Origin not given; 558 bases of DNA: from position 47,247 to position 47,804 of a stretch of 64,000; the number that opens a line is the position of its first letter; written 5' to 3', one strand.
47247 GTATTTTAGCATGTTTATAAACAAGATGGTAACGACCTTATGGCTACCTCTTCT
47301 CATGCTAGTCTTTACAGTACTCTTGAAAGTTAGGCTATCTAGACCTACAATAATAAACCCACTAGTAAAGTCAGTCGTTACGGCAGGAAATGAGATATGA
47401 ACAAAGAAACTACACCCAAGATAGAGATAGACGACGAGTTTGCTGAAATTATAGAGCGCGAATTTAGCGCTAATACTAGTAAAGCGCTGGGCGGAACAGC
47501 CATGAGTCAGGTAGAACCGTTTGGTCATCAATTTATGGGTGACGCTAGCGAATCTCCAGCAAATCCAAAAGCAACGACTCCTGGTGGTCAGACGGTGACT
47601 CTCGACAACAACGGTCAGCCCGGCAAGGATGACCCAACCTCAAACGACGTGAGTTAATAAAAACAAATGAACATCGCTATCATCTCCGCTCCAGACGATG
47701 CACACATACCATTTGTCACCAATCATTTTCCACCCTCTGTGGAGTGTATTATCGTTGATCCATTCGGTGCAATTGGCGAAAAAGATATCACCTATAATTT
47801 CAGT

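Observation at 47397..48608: Candidate graspetide RiPP locus: 86-aa precursor-like ORF directly upstream of an MvdC/MvdD-type ATP-grasp ligase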

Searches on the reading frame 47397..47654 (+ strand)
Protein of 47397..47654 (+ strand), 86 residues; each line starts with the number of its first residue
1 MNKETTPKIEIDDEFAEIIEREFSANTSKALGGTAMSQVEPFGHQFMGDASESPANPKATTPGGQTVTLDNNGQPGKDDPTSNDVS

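Call 3: search_protein_families(library=pfam, proteins=[window:47397-47654:+], max_evalue=0.01)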
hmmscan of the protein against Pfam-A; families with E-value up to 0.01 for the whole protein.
window:47397-47654:+ (86 aa): 0 families

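Call 4: search_protein_families(library=ncbifam, proteins=[window:47397-47654:+], max_evalue=0.1)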
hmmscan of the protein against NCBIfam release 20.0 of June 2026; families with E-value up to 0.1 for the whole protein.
window:47397-47654:+ (86 aa): 0 families

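Call 6: find_homologous_proteins(query=window:47397-47654:+, max_evalue=1)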
Query window:47397-47654:+ (86 aa): 2 proteins with E <= 1 among 3 candidates.
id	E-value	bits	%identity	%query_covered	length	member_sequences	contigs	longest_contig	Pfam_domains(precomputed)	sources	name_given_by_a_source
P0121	2.6e-49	182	100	100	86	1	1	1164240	-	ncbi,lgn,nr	ncbi:MAG: hypothetical protein JWP06_617 [Candidatus Saccharibacteria bacterium]|nr:hypothetical pro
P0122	3.0e-29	118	68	99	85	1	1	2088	-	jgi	jgi:hypothetical protein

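Call 65: search_protein_representatives(alignment_id=A3)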
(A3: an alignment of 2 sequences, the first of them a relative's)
Query: 2 sequences, 86 profile positions. Proteins with E-value up to 0.001 (for the whole library): 4; up to 1e-10: 3; up to 1e-30: 1. The best 4 are listed.
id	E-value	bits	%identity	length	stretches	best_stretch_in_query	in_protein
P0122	4.3e-49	180.8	-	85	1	1-86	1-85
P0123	5.3e-18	81.2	-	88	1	8-85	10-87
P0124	1.2e-17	80.0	-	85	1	1-86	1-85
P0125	5.4e-07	45.9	-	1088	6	13-45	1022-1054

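Call 77: search_protein_families(library=padloc, proteins=[window:47397-47654:+], max_evalue=0.01)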
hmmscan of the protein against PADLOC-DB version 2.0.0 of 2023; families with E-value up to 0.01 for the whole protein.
window:47397-47654:+ (86 aa): 0 families

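Call 78: predict_structure(alignment_id=A3)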
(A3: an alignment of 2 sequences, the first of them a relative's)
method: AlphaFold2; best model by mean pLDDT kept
length: 86 residues; sequences in the alignment: 2
mean_pLDDT: 57.0   pTM: 0.19
mean pLDDT of the five models: 57.0, 55.7, 54.8, 54.4, 53.8
residues with pLDDT >= 90: 0; 70-90: 21; 50-70: 29; < 50: 36
segments of 3 or more residues with pLDDT < 50: 31-39, 43-54, 56-58, 60-65, 84-86
pLDDT, mean of each block of 10 residues (from residue 1): 75 80 56 46 47 45 53 60 46
secondary structure, 60 per line:
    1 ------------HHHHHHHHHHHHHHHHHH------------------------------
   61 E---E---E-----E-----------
elements in order: H13-30
